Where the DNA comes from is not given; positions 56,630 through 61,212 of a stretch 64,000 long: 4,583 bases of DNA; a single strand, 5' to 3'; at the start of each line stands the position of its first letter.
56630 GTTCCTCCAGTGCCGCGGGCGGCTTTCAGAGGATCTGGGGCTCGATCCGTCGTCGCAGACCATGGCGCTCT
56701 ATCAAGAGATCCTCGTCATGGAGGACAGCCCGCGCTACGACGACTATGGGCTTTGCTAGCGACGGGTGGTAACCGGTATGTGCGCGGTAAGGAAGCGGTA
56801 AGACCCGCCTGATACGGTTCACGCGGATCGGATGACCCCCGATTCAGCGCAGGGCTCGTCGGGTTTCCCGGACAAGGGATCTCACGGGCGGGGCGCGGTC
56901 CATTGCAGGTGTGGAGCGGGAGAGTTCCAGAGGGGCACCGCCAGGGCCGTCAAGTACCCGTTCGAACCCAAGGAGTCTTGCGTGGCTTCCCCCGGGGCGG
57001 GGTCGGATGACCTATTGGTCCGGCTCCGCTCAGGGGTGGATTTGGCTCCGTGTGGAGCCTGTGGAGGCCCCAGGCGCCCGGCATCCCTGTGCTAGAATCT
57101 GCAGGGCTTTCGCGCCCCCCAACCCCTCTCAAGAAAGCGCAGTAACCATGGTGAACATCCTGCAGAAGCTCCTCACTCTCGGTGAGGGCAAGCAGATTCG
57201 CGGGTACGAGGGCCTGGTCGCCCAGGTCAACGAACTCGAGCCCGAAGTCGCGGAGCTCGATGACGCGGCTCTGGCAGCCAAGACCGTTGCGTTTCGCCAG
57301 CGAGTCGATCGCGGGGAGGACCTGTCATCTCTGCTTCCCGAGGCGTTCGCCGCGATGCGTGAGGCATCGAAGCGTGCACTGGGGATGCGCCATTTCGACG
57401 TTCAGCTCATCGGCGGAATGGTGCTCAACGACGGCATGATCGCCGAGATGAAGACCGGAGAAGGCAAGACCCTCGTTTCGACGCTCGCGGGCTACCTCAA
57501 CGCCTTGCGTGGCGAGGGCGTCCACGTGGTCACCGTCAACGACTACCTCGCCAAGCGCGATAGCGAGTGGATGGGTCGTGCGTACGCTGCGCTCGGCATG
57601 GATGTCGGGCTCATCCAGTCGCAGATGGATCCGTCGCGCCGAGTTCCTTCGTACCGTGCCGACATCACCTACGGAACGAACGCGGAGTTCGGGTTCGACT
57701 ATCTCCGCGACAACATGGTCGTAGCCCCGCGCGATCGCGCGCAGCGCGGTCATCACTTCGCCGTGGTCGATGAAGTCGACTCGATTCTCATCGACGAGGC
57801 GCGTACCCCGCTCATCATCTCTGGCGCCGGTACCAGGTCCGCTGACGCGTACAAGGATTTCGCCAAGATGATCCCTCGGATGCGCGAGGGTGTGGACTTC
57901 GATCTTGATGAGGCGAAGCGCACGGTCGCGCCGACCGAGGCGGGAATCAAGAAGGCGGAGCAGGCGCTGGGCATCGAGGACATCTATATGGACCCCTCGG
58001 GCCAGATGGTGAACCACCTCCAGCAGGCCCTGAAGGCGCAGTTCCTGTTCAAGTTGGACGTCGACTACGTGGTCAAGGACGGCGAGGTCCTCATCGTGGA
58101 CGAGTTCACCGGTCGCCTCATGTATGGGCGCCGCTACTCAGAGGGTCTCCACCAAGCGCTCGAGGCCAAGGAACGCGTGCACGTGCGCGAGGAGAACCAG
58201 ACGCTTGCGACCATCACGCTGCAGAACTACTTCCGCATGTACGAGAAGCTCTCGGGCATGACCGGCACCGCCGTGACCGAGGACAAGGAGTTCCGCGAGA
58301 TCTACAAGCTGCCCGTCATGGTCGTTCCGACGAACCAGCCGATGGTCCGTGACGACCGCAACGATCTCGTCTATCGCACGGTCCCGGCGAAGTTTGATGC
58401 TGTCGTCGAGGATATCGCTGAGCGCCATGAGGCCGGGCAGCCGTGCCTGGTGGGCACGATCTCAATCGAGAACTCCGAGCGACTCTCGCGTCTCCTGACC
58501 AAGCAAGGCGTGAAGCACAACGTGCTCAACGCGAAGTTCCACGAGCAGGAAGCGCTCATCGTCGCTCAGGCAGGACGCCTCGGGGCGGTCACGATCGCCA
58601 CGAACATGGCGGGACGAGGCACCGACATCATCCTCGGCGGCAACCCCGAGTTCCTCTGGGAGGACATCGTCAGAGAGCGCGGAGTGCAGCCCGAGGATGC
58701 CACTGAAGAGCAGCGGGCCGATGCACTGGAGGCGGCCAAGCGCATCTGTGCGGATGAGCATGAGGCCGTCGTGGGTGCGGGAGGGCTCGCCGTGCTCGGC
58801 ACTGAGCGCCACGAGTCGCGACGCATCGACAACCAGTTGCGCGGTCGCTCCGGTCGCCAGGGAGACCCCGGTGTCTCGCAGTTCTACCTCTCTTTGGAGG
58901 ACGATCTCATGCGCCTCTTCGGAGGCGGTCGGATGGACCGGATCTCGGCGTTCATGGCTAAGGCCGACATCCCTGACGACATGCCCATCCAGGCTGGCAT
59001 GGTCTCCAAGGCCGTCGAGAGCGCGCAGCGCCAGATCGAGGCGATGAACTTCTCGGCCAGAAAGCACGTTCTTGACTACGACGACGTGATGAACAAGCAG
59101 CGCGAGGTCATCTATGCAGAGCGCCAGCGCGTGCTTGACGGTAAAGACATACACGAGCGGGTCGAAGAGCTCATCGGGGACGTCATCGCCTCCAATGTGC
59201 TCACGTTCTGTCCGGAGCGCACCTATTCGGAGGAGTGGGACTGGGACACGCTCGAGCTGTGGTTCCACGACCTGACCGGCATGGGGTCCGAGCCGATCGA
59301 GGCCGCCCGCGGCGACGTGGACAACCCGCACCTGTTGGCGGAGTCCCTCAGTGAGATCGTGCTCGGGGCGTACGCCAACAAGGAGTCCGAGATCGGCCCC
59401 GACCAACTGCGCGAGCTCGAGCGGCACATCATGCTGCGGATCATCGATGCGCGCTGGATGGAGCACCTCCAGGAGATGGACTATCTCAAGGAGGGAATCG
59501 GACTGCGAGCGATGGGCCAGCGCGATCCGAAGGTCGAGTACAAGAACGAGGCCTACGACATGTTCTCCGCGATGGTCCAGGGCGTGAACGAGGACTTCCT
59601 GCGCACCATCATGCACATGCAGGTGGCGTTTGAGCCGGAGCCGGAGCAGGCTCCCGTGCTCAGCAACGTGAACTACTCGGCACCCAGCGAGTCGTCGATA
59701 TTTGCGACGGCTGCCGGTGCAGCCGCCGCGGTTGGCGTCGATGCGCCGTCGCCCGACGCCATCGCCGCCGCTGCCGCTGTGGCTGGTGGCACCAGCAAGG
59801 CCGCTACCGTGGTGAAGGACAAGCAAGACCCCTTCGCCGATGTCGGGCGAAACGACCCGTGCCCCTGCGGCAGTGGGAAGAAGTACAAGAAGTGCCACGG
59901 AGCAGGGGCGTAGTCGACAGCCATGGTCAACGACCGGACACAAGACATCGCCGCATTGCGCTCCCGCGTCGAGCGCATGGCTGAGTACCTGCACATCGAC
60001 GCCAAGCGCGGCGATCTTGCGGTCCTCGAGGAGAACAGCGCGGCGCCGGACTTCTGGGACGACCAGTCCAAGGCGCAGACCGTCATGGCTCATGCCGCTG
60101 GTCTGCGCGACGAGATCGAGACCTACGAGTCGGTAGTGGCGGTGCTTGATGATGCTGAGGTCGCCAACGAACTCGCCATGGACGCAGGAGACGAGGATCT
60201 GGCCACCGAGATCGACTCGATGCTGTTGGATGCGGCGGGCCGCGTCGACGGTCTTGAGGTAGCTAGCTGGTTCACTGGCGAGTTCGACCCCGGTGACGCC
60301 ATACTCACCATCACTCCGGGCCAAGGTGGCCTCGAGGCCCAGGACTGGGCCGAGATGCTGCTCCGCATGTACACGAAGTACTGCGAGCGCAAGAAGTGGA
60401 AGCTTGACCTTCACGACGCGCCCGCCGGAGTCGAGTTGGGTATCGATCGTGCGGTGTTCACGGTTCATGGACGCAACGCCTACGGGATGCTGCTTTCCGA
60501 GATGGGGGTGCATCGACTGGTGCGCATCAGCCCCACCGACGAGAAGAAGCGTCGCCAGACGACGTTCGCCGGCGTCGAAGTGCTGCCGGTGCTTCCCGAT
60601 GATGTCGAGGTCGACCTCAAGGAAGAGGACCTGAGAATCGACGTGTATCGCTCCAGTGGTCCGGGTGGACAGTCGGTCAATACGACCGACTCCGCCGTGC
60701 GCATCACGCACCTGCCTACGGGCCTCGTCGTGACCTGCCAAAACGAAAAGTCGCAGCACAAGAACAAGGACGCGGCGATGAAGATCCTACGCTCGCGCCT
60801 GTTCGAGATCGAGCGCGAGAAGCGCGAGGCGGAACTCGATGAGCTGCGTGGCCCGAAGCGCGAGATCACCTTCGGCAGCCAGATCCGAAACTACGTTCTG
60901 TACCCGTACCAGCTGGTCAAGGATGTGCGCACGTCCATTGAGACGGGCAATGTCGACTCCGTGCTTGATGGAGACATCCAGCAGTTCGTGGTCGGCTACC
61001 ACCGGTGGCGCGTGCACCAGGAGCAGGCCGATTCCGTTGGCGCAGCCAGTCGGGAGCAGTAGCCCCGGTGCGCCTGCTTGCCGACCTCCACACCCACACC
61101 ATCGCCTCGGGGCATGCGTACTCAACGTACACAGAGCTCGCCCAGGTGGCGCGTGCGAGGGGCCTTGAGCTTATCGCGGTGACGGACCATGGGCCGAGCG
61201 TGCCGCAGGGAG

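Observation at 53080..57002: One duplicated segment with two fates: a 216-nt non-coding block kept ~95% identical in front of both a regulator gene and secA, while the attached coding part decayed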

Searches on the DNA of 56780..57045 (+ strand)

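Call 35: build_rna_model(alignment_id=A3, structure=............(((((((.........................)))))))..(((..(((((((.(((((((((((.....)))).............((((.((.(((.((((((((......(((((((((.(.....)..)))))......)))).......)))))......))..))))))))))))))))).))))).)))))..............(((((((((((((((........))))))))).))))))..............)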
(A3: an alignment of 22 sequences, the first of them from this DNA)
Model R1 built from alignment A3 (22 sequences, 277 columns); structure: as given.
model positions 235; base pairs 69; branch points 3; effective number of sequences 6.13; information 0.59 bits per position. Calibrated on 0.2 Mb of random sequence (short: E-values are rough).
structure used (alignment columns):
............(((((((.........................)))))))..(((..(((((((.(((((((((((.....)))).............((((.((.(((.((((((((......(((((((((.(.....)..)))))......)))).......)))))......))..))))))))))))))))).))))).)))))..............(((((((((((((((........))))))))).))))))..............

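Call 36: search_with_rna_model(model_id=R1, sources=[window, L001, L002, L003, L004, L006, L007, L008, L009, L010, L011, L012, L013, L014, L015, L016, L017, L018, L019, L020, L021, L022, L023, L024, L025, L026, L027, L028, L029, L030, L031, L032, L033, L034, L035, L036, L037, L038, L039, L040, L041, L042, L043, L044, L045, L046, L047, L048, L049, L050, L051, L052, L053, L054, L055, L056, L057, L058, L059, L060, L061], max_evalue=0.01, make_alignment=true)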
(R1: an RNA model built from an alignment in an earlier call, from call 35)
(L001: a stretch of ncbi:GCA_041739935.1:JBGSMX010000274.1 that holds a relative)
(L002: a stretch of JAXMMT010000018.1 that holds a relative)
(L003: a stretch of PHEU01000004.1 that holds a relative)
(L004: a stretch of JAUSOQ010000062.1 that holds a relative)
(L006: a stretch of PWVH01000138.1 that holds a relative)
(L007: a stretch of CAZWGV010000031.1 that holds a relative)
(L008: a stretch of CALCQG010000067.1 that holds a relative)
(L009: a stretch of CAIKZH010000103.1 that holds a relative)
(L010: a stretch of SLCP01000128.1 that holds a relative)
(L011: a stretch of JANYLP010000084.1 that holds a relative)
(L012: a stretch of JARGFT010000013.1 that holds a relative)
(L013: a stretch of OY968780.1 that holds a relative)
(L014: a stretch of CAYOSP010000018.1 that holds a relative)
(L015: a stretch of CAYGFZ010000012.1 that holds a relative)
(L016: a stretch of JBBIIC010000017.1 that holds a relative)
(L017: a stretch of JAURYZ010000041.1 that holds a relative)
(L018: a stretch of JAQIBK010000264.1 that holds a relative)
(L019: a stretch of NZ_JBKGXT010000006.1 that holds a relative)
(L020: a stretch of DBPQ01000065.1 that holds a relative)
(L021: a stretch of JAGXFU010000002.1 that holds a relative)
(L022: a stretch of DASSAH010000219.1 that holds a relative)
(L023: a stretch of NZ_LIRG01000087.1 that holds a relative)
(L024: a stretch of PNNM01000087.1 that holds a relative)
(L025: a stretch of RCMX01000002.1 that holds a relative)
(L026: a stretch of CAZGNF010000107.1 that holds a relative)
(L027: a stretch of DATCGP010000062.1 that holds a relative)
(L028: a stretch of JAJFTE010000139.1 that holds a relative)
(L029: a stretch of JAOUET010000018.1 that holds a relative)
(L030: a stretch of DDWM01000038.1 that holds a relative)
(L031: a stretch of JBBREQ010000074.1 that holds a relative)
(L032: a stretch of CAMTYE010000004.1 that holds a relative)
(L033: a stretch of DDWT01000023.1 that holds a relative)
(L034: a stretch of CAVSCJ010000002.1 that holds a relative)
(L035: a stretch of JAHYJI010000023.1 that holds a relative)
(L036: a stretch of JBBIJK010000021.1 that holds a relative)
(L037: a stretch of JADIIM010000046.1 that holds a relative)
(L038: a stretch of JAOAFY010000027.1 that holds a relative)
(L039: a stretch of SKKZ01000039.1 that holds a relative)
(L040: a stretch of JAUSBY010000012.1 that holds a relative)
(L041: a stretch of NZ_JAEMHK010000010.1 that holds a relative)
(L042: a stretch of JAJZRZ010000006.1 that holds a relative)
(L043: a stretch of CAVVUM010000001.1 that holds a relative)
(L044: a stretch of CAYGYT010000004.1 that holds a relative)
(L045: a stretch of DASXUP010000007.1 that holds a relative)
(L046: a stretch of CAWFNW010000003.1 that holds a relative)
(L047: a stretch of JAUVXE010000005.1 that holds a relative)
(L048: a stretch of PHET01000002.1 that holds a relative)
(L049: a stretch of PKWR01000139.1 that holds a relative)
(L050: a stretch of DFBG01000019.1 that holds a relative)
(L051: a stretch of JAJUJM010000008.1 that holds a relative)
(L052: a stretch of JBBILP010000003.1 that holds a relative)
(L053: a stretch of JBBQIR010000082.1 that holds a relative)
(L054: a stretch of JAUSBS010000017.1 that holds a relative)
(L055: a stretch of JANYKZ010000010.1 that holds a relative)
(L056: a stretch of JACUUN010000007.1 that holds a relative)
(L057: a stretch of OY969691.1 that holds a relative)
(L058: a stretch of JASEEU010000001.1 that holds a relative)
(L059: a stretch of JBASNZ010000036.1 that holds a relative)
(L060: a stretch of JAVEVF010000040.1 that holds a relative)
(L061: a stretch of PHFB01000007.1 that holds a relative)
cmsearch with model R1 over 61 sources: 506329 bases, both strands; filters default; matches with E-value up to 0.01: 58.
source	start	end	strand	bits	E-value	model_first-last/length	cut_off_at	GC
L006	936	1168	-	174.5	8.9e-33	1-235/235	no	0.64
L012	6090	6321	-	168.8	1.2e-31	1-235/235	no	0.68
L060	5155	5384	+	166.3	3.9e-31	1-235/235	no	0.69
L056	3035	3266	-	165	7e-31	1-235/235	no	0.69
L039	1171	1401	+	163.2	1.6e-30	1-235/235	no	0.67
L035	5689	5920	-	161.3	4e-30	1-235/235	no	0.69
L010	854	1088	-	161.1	4.2e-30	1-235/235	no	0.69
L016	4344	4574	+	161.1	4.4e-30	1-235/235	no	0.71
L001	16331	16553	+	160.3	6.2e-30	1-235/235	no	0.66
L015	3568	3807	-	160.1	6.6e-30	1-235/235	no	0.63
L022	6571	6801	-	157.4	2.4e-29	1-235/235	no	0.71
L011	2519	2749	+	148.3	1.6e-27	1-235/235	no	0.68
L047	5172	5412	+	146.9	2.9e-27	1-235/235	no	0.68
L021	1133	1368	+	140.8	5e-26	1-235/235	no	0.67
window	56819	57042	+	140.6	5.3e-26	1-235/235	no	0.67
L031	3148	3370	-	140.4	5.8e-26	1-235/235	no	0.67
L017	3027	3262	+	140.1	6.6e-26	1-235/235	no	0.64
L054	522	763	-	133.7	1.3e-24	1-235/235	no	0.67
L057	5116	5347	-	133.2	1.6e-24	1-235/235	no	0.69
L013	7512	7747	-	129.6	8.3e-24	1-235/235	no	0.71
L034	644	871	+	128.6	1.3e-23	1-235/235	no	0.7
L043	7291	7529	-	126.6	3.4e-23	1-235/235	no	0.71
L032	1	213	+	123.5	1.4e-22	1-235/235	no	0.69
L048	872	1093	-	123.1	1.7e-22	1-235/235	no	0.67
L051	5098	5320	+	122.3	2.4e-22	1-235/235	no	0.72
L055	1138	1371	+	119.6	8.4e-22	1-235/235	no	0.7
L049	2061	2293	-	118.7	1.3e-21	1-235/235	no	0.69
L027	1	185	+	117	2.8e-21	55-235/235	5'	0.68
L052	6713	6942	+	110.4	5.8e-20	1-235/235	no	0.68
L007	5054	5289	+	107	2.8e-19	1-235/235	no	0.67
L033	4822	5038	+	102.6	2.1e-18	1-235/235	no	0.66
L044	7484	7718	+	102.3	2.4e-18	1-235/235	no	0.66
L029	1684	1902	+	101.5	3.5e-18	1-235/235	no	0.69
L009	30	169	-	99.5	8.8e-18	42-172/235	no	0.69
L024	3877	4015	+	92.8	1.9e-16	42-172/235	no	0.71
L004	4946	5163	-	92.3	2.4e-16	1-235/235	no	0.63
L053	1765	1988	+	88.9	1.1e-15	1-235/235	no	0.64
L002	3761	3987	-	84.7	7.7e-15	1-235/235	no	0.65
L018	1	161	-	78.2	1.5e-13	1-158/235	3'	0.63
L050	1347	1573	+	77.8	1.9e-13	1-235/235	no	0.65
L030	6647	6865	+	76.4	3.6e-13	1-235/235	no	0.67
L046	1940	2162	+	73.3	1.5e-12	1-235/235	no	0.65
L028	62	284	+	73.2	1.6e-12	1-235/235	no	0.7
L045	775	998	-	73.1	1.6e-12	1-235/235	no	0.71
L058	5385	5594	+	72.8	1.9e-12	1-235/235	no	0.7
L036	185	419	+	71.5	3.4e-12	1-235/235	no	0.76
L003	4475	4693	+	71.3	3.7e-12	1-235/235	no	0.68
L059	1671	1884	-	70.8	4.8e-12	1-235/235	no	0.68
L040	2184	2394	-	70.5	5.3e-12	1-235/235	no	0.7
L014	5329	5556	-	67.7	2e-11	1-235/235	no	0.7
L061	3627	3844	+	64.2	9.6e-11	1-235/235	no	0.68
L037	5893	6100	-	63.7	1.2e-10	1-235/235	no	0.7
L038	232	439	+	63.3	1.5e-10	1-235/235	no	0.73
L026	6469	6689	-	62.8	1.9e-10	1-235/235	no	0.68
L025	1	165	+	53.4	1.4e-08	67-235/235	5'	0.67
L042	2341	2541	+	52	2.7e-08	1-235/235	no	0.67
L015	3514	3629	+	25.8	0.0047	1-235/235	no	0.6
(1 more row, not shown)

Alignment A4: 58 matches aligned to the model, 332 columns, each read 5' to 3' on its own strand. Consensus structure (alignment columns), stored with it:
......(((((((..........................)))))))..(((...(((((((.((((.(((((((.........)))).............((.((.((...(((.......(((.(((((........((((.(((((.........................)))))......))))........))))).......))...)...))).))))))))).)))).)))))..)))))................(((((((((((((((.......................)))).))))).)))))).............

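Call 55: search_with_rna_model(model_id=R1, sources=[L062, L063], max_evalue=0.01)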
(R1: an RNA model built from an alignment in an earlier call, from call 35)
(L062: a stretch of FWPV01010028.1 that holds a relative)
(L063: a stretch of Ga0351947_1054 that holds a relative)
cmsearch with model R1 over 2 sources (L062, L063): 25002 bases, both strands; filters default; matches with E-value up to 0.01: 2.
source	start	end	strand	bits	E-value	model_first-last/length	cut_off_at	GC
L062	5232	5451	+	109.3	4.8e-21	1-235/235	no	0.74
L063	9354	9572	-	106.8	1.5e-20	1-235/235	no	0.65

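Call 82: search_dna_similar(query=window:56780-57045:+, collection=plasmids, mode=distant, max_rows=5)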
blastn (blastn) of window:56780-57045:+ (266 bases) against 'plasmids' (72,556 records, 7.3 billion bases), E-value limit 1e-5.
No match.

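Call 83: search_dna_similar(query=window:56780-57045:+, collection=phages, mode=distant, max_rows=5)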
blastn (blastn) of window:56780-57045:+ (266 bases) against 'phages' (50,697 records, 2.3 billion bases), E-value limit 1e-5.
No match.

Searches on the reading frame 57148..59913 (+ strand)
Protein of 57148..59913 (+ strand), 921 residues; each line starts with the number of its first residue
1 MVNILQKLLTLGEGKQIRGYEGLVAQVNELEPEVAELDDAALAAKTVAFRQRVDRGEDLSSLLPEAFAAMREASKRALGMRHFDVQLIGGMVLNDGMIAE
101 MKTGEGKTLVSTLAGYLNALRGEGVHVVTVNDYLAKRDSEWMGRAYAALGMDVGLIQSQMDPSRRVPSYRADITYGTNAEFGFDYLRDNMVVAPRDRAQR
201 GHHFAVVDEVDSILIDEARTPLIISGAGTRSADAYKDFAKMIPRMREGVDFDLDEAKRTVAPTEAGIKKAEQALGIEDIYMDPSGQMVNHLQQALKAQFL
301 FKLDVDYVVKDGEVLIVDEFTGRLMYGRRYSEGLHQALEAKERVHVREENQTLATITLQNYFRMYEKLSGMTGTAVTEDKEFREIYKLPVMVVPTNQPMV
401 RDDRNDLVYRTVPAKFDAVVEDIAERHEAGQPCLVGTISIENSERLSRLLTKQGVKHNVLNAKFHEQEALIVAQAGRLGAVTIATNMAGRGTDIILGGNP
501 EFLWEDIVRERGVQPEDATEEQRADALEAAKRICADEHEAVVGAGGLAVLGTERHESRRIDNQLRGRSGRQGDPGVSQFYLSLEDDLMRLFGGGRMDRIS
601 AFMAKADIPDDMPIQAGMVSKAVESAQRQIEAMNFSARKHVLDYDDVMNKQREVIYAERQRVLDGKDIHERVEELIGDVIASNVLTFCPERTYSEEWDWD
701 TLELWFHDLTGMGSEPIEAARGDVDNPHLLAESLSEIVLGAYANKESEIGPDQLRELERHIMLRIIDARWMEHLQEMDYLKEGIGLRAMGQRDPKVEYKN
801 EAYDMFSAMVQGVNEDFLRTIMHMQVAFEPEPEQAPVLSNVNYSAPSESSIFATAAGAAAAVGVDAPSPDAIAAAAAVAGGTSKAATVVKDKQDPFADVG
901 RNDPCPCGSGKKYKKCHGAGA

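Call 10: search_protein_families(library=pfam, proteins=[window:57148-59913:+], max_evalue=0.01)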
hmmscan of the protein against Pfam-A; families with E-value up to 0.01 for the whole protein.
window:57148-59913:+ (921 aa): 5 families
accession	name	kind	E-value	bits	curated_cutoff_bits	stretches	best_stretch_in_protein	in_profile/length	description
PF07517.20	SecA_DEAD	-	4.1e-122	407.4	24.6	1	8-383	4-290/290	SecA DEAD-like domain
PF21090.3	P-loop_SecA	-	6.3e-90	300.7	27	1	398-610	1-204/205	SecA P-loop domain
PF07516.18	SecA_SW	-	5.9e-69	232.6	26.7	1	613-825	1-200/200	SecA Wing and Scaffold domain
PF01043.26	SecA_PP_bind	-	1.4e-38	132.3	23.5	1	231-339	2-110/110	SecA preprotein cross-linking domain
PF02810.21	SEC-C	-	7.9e-11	42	20.4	1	901-918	1-18/19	SEC-C motif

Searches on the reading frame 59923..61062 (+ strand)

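Call 10: search_protein_families(library=pfam, proteins=[window:59923-61062:+], max_evalue=0.01)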
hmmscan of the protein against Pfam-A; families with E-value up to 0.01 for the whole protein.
window:59923-61062:+ (379 aa): 2 families
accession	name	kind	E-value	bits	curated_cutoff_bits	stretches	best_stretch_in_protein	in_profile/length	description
PF03462.23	PCRF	-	1e-47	162.9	24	1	32-218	5-194/194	PCRF domain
PF00472.26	RF-1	-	2e-40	137.8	35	1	226-336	1-116/116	RF-1 domain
